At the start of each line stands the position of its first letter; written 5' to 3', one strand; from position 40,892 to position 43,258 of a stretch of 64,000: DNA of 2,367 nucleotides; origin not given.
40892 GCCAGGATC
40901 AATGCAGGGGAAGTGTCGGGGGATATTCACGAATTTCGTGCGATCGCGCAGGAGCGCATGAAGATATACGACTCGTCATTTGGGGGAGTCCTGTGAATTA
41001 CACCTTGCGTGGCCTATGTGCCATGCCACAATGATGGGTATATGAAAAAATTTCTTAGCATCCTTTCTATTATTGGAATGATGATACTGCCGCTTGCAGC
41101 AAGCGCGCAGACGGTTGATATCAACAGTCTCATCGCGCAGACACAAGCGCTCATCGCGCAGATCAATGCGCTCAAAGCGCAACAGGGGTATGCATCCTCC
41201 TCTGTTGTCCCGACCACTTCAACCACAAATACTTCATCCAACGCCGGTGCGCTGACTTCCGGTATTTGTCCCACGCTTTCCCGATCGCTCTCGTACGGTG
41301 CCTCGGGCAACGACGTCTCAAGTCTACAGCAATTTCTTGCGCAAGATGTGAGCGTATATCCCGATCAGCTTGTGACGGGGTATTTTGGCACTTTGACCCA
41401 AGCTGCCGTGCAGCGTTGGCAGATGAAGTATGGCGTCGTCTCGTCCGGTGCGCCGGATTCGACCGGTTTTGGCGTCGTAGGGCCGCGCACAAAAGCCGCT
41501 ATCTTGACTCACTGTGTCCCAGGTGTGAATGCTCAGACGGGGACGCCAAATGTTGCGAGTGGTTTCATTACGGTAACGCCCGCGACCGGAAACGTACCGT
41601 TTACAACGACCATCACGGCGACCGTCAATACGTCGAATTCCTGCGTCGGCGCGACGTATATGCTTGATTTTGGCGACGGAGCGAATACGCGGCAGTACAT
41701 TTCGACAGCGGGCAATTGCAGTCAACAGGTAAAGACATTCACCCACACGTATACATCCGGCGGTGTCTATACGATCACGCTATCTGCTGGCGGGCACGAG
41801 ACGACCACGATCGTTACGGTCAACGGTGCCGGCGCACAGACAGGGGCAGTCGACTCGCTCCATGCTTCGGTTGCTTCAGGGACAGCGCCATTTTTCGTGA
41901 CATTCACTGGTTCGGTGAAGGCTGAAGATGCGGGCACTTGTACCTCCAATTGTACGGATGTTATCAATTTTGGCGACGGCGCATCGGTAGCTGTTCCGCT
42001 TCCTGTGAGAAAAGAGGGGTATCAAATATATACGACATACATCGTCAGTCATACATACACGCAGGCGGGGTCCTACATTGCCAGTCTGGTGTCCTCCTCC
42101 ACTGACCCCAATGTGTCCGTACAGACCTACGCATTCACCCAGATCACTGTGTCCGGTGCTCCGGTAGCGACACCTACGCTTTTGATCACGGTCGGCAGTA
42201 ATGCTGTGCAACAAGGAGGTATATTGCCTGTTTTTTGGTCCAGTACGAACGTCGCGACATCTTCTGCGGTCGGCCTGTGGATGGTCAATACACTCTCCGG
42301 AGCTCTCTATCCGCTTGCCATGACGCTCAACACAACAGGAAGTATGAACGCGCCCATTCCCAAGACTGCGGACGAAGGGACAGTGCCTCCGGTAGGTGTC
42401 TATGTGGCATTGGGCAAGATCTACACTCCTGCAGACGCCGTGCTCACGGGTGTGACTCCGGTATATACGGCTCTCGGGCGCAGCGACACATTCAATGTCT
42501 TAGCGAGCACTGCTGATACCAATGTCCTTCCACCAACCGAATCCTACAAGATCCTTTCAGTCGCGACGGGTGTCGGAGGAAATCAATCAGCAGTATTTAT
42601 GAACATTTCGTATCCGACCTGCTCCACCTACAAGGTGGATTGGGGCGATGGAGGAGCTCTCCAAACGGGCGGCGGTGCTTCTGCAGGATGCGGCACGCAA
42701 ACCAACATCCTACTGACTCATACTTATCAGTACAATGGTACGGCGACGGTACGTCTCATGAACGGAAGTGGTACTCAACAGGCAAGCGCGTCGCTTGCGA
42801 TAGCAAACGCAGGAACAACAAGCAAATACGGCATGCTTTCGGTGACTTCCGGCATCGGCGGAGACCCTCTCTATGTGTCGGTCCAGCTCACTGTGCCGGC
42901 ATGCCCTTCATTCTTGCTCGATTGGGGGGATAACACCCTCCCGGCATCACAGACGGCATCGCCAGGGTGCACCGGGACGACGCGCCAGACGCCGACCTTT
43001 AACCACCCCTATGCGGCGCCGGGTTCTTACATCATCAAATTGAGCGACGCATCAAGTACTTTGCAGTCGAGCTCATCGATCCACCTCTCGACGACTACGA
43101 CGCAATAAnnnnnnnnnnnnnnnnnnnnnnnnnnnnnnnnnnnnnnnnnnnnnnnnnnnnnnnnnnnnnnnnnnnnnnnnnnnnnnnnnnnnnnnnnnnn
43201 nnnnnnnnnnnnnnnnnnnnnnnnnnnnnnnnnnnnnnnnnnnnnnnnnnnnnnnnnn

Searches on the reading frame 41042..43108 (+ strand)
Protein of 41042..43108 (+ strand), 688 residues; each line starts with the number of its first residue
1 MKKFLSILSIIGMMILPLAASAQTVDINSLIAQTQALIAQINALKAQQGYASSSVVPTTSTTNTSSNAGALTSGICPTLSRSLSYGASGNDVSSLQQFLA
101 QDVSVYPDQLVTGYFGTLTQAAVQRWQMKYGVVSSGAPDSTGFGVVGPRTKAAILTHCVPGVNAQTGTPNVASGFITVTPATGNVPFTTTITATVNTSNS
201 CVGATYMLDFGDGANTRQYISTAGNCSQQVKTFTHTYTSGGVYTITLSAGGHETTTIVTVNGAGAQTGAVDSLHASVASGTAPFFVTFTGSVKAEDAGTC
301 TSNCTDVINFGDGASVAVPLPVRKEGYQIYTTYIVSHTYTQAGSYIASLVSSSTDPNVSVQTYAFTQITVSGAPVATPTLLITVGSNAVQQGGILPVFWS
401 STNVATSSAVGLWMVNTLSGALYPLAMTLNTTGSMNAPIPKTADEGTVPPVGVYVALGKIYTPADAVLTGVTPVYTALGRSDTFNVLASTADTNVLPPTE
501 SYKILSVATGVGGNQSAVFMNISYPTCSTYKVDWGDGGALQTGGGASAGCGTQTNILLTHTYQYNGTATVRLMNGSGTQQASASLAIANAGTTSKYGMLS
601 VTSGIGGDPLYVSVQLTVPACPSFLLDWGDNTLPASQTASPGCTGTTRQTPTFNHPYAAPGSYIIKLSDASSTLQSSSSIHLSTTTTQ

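Call 37: search_protein_families(library=pfam, proteins=[window:41042-43108:+], max_evalue=0.001)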
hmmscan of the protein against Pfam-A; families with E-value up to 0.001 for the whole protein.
window:41042-43108:+ (688 aa): 3 families
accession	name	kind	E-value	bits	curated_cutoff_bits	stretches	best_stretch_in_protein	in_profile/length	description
PF18911.6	PKD_4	-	1.4e-12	47.9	27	1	188-249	19-68/85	PKD domain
PF00801.26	PKD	-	1.9e-12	47.4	23.5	1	189-250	17-66/80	PKD domain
PF01471.23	PG_binding_1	-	7.1e-08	33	23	1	88-140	1-51/57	Putative peptidoglycan binding domain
